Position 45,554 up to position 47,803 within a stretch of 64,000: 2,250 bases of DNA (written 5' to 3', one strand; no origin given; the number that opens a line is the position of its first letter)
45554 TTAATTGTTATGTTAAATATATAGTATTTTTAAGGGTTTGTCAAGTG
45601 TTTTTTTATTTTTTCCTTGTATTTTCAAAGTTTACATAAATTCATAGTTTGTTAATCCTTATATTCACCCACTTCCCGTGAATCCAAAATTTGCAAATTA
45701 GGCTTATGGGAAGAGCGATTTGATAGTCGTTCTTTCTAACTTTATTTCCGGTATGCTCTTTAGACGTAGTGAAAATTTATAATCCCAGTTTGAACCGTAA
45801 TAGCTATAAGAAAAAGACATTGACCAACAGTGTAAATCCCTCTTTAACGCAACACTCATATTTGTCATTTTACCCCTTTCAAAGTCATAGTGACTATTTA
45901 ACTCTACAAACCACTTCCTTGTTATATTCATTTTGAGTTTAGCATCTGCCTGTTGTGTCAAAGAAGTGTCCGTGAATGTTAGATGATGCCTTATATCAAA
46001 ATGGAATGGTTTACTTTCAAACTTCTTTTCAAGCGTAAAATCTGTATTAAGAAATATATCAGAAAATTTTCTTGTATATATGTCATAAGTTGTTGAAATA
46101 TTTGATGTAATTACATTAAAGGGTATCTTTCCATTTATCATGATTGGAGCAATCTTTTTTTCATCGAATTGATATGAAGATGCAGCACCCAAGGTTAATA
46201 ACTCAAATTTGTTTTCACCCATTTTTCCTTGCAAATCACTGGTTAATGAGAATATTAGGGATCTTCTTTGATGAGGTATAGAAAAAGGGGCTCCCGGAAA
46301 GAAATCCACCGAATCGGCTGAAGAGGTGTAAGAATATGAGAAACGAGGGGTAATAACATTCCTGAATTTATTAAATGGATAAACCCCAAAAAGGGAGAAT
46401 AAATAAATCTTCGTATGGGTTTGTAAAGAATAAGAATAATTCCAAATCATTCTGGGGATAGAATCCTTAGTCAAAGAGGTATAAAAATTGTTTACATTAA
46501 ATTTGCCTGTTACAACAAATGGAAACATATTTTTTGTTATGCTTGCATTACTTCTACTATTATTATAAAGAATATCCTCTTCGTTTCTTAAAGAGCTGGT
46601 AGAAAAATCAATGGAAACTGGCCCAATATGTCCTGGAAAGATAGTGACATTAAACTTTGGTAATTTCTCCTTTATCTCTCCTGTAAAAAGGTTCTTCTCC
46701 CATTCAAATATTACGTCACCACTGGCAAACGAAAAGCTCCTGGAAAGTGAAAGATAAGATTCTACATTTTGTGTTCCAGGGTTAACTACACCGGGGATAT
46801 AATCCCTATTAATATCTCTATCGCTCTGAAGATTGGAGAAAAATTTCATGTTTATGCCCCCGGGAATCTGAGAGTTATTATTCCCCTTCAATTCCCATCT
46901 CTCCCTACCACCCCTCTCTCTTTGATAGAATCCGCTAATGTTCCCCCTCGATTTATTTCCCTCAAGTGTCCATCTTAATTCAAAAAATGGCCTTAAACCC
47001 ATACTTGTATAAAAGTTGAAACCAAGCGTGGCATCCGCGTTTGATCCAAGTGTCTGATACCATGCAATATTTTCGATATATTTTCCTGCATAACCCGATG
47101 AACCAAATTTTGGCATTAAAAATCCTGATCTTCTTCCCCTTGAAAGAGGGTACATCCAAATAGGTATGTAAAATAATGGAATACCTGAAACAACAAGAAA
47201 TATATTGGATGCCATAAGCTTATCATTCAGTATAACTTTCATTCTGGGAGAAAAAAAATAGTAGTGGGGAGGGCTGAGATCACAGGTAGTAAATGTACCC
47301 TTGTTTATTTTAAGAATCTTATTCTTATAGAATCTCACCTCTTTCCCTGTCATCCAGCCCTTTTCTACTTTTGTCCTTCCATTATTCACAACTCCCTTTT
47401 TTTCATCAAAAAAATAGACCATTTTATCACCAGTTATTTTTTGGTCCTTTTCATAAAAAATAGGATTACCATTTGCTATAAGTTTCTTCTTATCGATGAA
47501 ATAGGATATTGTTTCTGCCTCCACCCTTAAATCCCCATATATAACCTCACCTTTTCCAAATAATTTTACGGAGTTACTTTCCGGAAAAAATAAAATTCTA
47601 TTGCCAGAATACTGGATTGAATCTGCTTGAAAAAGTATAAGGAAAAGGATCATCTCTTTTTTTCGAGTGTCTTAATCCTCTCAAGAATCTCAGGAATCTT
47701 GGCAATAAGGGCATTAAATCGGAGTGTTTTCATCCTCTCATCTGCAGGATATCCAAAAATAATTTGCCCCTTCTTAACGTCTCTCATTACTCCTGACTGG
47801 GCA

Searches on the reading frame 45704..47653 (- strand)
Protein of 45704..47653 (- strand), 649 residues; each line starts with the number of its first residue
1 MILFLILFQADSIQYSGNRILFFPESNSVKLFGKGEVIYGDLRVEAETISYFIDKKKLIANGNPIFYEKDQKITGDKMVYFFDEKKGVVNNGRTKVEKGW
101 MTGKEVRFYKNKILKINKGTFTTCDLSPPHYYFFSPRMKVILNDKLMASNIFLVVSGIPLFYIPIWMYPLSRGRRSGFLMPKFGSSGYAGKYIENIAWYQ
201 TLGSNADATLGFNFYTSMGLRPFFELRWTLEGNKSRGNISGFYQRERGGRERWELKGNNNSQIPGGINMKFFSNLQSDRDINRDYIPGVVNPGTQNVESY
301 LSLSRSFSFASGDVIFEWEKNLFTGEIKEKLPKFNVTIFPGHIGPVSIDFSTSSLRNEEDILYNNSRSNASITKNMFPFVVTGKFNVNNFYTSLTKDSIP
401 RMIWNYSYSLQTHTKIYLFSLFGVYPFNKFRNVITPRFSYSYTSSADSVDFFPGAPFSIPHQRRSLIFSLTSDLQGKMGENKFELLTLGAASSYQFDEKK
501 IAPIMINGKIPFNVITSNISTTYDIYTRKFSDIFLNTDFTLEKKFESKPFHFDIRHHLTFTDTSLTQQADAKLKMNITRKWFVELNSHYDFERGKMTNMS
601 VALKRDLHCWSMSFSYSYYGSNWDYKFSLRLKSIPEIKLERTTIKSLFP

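Call 74: search_protein_families(library=pfam, proteins=[window:45704-47653:-], max_evalue=0.00001)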
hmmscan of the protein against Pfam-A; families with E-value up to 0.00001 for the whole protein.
window:45704-47653:- (649 aa): 1 family
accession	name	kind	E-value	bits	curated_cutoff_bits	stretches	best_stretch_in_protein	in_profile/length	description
PF19838.5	LptD_2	-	2.1e-14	53.5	22.5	1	148-337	3-202/464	LptD protein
